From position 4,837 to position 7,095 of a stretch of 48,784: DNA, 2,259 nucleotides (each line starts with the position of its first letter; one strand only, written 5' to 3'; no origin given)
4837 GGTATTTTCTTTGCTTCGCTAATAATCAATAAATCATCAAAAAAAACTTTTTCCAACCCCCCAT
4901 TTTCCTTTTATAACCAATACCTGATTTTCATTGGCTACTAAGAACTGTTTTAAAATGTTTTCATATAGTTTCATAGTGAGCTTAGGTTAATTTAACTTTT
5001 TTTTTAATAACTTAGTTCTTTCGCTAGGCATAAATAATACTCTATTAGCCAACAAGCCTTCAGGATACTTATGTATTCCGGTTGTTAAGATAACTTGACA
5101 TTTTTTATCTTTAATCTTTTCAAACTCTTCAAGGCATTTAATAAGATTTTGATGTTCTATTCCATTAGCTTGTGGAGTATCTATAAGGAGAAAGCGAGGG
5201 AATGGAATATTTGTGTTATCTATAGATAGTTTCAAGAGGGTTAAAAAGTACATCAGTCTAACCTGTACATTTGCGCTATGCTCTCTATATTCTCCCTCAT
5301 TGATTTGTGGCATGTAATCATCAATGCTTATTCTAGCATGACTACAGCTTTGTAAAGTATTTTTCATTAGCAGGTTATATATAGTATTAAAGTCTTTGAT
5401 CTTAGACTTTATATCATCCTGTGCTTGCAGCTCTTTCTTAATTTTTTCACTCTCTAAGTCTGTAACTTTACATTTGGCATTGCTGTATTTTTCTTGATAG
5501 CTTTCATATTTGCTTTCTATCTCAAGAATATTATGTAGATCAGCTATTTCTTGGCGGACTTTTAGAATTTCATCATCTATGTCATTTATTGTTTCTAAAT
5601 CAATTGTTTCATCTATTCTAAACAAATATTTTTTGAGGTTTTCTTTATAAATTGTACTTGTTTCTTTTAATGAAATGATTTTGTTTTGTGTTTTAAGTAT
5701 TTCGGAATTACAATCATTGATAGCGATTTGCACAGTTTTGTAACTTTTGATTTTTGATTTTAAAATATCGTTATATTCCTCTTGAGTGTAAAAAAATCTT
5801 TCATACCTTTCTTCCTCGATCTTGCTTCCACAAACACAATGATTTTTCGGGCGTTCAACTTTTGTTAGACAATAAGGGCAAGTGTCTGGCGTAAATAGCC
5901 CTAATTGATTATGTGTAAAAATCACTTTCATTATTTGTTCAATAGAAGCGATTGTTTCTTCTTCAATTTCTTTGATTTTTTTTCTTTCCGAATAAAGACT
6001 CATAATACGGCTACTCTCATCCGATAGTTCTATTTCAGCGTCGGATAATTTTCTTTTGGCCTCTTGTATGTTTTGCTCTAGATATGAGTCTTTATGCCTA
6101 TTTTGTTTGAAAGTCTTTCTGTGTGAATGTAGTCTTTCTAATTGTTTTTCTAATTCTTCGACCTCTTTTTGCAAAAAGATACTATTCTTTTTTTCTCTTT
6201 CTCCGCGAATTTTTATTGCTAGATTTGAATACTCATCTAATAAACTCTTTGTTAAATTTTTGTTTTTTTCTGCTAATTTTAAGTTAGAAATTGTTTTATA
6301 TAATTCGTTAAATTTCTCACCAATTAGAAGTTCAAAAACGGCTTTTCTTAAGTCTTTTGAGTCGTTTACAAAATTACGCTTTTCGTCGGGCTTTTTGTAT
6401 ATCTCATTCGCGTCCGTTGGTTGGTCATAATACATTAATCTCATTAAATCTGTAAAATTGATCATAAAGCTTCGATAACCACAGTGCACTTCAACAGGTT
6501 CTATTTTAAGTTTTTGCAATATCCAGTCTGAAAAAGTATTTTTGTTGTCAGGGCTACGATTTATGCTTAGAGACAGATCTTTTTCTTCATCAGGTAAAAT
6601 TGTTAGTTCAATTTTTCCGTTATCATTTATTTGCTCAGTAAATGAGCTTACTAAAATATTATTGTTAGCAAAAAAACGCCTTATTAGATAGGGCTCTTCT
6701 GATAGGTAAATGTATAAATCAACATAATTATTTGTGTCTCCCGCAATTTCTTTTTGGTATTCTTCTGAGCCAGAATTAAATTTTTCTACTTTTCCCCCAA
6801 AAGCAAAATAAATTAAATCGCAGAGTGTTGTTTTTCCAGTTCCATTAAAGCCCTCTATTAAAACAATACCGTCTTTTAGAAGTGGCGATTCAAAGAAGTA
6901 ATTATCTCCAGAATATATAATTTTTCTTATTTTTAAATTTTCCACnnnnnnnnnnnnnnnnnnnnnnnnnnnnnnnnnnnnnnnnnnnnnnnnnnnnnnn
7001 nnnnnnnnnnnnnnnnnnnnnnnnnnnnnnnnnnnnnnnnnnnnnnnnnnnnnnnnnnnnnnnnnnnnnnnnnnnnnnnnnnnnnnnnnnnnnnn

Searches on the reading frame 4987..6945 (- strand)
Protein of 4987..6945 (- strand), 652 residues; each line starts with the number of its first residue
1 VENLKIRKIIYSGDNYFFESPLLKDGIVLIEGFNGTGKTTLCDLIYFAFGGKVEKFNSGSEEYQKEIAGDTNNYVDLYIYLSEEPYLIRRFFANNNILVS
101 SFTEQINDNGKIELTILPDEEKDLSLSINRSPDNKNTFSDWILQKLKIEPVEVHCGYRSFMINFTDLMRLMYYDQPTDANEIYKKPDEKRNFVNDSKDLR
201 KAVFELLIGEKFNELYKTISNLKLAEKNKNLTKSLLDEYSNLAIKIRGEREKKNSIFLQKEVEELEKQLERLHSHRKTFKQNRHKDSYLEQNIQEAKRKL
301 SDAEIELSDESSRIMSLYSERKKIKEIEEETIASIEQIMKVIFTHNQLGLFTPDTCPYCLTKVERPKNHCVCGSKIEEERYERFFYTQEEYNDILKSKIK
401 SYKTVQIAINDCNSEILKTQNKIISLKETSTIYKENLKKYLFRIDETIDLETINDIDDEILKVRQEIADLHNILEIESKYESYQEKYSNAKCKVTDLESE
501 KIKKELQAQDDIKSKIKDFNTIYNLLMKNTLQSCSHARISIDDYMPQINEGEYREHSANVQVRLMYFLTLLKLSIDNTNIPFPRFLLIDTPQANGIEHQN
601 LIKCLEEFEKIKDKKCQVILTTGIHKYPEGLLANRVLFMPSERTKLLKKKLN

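Call 37: search_protein_families(library=pfam, proteins=[window:4987-6945:-], max_evalue=0.001)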
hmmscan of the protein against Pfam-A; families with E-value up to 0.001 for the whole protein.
window:4987-6945:- (652 aa): 1 family
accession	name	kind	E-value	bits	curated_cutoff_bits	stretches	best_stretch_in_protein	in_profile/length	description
PF13476.12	AAA_23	-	1.5e-07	32.7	27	1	24-272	18-196/201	AAA domain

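Call 110: search_protein_families(library=padloc, proteins=[window:4987-6945:-], max_evalue=0.001)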
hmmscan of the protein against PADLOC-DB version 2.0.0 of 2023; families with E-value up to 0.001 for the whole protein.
window:4987-6945:- (652 aa): 15 families
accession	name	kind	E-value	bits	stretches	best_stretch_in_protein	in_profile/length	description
PDLC03859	LmuB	-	5.6e-59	198.9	1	3-624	2-585/611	-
PDLC03863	LmuB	-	1.3e-39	134.4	1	4-632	3-587/610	-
PDLC03862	LmuB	-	2.4e-35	120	1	3-594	6-568/643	-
PDLC03865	LmuB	-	1.4e-28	97.7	3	4-222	1-222/1007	-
PDLC03864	LmuB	-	2.5e-15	54.1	1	249-634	263-644/657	-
PDLC00262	LmuB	-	3.5e-14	50.6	2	410-629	347-562/588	AAA ATPase domain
PDLC03860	LmuB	-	2.8e-09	34.1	1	1-59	1-60/565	-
PDLC03867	LmuB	-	2.3e-07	27.7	1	1-108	1-101/605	-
PDLC02756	PbeC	-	6.2e-07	26.8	1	11-74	14-81/643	PbeC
PDLC02668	DndD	-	6.7e-06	23.3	1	11-73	14-79/659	DndD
PDLC02740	PbeC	-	1.9e-05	21.7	1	11-69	14-73/648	PbeC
PDLC04135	mad3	-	4.1e-05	21.3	0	26-477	23-243/374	mads_3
PDLC02667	DndD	-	6.1e-05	20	0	25-73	32-81/657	DndD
PDLC02747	PbeC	-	0.00038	17.5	0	24-61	25-62/632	PbeC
PDLC02731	PbeC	-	0.00088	16.2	1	25-56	31-62/645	PbeC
